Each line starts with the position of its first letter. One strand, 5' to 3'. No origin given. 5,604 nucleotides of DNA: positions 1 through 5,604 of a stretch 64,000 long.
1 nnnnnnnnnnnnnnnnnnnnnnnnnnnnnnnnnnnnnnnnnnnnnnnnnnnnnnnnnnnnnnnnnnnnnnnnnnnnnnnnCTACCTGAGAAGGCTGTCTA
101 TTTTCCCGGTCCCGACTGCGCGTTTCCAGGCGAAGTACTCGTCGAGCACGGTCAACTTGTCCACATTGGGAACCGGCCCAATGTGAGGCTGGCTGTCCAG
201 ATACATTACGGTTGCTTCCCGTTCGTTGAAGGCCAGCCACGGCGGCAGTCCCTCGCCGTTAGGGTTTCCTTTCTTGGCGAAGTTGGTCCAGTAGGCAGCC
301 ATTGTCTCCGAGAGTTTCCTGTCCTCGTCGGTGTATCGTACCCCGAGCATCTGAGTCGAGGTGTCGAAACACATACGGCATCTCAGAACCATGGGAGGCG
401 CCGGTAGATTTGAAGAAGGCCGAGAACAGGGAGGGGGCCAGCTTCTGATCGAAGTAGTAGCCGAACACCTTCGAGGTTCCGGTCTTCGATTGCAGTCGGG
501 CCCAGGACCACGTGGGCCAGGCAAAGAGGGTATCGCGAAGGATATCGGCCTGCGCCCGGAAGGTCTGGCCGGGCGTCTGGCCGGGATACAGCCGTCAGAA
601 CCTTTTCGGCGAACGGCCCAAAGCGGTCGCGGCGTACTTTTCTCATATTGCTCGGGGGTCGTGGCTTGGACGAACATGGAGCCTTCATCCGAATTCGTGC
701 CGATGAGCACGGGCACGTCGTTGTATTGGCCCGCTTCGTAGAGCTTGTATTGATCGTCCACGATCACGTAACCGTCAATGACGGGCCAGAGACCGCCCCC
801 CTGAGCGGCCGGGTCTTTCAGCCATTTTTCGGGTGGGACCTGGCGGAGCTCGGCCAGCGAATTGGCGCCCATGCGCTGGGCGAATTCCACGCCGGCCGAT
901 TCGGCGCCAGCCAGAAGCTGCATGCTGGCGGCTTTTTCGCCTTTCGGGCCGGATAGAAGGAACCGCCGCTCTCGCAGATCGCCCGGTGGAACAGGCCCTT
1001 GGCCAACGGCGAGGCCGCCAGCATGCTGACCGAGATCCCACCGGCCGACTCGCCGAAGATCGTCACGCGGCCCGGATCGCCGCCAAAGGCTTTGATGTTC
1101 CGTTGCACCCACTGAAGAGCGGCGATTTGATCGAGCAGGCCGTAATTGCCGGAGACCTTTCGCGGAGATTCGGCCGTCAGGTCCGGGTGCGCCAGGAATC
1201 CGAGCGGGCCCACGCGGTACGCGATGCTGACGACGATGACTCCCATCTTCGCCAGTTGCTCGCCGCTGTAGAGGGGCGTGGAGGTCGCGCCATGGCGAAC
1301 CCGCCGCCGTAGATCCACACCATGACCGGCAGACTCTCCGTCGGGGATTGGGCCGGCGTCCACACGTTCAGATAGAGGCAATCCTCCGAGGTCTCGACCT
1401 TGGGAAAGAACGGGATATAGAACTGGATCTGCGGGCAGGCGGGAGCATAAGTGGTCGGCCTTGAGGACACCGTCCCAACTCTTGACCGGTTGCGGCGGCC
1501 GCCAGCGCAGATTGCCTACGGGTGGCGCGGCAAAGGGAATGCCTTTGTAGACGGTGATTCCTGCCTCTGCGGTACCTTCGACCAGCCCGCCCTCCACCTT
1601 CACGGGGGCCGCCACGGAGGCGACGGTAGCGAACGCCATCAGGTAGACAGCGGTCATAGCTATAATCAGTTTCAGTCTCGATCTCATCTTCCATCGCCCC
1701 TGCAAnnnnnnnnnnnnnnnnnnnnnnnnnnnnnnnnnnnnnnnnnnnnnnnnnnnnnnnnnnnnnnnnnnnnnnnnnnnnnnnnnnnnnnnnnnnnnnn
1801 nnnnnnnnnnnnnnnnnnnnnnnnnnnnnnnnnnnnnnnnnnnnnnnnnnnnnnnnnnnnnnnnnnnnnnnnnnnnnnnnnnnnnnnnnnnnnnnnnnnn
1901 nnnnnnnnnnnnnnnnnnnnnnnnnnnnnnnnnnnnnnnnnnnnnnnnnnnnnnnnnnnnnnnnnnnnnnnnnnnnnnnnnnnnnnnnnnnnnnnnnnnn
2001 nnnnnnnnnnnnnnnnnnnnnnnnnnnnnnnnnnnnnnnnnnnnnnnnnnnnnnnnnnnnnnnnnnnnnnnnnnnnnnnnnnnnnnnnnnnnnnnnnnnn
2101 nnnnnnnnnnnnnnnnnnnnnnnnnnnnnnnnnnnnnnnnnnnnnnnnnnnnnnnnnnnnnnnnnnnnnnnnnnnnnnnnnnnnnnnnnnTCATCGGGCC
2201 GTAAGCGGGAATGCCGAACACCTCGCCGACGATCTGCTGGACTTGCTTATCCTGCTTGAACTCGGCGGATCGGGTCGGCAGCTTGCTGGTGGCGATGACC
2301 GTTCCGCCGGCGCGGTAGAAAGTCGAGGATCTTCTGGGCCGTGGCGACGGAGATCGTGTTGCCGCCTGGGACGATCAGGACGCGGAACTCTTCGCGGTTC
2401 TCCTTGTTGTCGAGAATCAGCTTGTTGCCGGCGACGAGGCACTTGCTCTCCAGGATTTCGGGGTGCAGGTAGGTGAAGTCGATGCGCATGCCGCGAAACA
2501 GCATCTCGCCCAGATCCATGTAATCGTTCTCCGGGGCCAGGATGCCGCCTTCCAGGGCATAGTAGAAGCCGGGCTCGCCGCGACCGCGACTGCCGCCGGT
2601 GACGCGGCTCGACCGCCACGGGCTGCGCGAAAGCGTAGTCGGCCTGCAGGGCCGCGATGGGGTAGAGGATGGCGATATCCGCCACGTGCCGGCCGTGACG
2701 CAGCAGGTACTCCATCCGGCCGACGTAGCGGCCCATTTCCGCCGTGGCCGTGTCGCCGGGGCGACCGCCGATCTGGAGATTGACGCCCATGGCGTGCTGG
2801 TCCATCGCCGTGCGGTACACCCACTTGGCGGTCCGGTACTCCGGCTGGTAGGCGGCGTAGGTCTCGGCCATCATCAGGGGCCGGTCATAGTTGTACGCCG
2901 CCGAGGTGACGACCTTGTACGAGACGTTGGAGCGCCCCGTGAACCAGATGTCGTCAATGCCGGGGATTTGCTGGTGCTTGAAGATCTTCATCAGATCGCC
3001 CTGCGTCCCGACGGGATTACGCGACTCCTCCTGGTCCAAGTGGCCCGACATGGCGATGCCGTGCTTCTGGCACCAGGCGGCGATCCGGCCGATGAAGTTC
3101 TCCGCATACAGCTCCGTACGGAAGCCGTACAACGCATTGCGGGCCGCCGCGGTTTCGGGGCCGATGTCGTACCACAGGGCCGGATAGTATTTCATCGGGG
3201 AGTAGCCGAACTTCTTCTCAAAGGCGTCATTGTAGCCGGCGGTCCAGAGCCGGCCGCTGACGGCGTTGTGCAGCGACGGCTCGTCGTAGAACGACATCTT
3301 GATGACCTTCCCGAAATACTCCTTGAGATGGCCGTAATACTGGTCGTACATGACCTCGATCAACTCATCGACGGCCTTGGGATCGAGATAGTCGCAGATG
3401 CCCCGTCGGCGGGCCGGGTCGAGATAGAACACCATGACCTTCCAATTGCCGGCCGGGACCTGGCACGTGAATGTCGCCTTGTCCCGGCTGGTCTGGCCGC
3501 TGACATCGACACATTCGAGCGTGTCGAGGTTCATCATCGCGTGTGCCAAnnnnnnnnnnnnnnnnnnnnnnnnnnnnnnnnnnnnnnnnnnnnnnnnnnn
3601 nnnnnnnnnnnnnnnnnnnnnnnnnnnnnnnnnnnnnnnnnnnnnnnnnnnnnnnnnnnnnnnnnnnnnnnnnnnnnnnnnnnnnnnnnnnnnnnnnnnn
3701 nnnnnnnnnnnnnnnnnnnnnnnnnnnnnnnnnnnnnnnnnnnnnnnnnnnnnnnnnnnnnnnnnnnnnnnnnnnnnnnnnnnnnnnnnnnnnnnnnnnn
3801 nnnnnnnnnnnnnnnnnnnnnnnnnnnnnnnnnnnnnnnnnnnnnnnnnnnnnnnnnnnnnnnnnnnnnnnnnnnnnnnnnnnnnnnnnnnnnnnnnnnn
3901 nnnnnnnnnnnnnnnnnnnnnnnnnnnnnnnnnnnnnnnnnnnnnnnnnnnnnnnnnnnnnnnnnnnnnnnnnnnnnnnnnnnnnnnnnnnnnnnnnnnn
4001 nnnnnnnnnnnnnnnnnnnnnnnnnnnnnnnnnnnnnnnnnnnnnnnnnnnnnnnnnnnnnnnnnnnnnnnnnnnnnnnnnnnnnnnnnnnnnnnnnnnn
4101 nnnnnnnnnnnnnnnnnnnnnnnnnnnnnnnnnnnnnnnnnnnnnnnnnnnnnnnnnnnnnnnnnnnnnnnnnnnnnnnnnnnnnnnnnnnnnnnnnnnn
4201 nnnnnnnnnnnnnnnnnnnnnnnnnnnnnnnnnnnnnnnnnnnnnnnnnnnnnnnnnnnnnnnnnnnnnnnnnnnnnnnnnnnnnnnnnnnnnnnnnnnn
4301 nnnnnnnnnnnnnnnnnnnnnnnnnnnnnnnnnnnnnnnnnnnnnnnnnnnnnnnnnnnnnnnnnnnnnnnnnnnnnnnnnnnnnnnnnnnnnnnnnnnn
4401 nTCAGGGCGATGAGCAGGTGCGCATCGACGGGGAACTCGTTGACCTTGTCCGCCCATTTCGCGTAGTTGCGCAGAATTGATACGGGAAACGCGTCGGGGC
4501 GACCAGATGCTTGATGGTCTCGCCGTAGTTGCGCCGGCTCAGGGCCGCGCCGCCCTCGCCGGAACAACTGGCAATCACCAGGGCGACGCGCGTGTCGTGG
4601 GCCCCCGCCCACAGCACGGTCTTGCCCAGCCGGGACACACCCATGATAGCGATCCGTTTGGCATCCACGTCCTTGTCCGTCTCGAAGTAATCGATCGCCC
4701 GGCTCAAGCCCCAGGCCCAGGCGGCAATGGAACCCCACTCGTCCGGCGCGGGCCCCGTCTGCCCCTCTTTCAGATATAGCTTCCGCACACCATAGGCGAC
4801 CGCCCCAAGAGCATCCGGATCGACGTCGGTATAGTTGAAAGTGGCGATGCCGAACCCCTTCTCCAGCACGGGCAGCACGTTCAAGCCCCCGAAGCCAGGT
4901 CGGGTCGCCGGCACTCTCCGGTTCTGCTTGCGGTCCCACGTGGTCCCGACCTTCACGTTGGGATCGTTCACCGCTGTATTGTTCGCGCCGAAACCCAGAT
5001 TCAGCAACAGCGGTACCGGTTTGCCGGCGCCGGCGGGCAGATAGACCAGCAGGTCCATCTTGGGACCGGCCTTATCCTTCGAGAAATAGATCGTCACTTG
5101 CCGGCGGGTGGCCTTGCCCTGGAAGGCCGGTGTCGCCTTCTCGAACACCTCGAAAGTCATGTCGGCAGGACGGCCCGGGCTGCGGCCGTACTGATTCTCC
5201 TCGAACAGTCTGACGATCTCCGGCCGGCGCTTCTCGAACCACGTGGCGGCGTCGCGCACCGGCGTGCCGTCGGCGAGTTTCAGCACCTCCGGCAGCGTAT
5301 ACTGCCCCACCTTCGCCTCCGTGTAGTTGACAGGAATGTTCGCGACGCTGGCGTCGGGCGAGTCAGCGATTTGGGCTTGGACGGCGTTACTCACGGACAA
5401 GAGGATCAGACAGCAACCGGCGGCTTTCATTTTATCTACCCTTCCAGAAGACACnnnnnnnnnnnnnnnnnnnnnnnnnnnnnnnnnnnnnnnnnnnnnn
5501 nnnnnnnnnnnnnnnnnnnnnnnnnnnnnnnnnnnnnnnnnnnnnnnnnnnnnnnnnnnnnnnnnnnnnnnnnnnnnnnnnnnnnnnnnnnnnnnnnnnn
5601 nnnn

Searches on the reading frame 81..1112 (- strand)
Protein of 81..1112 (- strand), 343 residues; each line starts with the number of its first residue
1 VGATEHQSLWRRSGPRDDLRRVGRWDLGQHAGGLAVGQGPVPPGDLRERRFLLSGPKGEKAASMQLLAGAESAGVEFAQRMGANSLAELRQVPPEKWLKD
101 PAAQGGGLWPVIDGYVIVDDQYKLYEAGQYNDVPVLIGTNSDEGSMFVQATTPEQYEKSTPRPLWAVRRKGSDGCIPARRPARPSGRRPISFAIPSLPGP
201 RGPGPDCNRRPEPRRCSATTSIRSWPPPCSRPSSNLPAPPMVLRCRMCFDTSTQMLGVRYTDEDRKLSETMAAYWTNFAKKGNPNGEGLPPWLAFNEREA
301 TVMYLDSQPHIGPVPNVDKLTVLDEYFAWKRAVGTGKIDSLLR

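Call 104: search_protein_families(library=pfam, proteins=[window:81-1112:-], max_evalue=0.0001)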
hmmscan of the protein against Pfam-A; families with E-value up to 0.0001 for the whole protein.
window:81-1112:- (343 aa): 1 family
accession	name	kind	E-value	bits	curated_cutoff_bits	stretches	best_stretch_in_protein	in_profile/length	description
PF00135.34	COesterase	-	8.1e-19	68.4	27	2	259-310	449-501/515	Carboxylesterase family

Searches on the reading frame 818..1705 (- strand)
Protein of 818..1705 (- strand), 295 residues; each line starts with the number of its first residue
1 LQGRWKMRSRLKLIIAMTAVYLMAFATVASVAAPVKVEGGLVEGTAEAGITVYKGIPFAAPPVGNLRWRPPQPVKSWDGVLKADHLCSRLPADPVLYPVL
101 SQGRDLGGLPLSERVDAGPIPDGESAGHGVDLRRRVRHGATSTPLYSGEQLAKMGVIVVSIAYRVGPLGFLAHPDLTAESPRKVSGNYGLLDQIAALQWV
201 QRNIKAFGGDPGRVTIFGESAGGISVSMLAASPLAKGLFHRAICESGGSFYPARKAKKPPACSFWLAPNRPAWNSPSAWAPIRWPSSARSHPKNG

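Call 80: search_protein_families(library=pfam, proteins=[window:818-1705:-], max_evalue=0.00001)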
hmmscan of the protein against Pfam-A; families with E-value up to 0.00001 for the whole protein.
window:818-1705:- (295 aa): 2 families
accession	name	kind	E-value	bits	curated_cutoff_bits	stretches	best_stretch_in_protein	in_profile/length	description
PF00135.34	COesterase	-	7.3e-61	207.1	27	2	142-257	120-228/515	Carboxylesterase family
PF07859.19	Abhydrolase_3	-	8.3e-07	29.4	25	0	192-229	51-88/210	alpha/beta hydrolase fold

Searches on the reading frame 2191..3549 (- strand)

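Call 80: search_protein_families(library=pfam, proteins=[window:2191-3549:-], max_evalue=0.00001)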
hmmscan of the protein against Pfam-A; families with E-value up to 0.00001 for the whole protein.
window:2191-3549:- (452 aa): 1 family
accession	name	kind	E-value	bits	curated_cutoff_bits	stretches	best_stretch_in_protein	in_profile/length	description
PF17132.9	Glyco_hydro_106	-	1.5e-14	53.9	29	1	9-258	216-478/743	alpha-L-rhamnosidase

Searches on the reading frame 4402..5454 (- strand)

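Call 80: search_protein_families(library=pfam, proteins=[window:4402-5454:-], max_evalue=0.00001)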
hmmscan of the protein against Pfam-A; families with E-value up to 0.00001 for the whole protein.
window:4402-5454:- (350 aa): 1 family
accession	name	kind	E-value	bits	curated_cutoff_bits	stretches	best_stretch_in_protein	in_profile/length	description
PF22244.2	GCE_fung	-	4.1e-19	69.8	27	1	238-308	75-147/231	Glucuronyl esterase, fungi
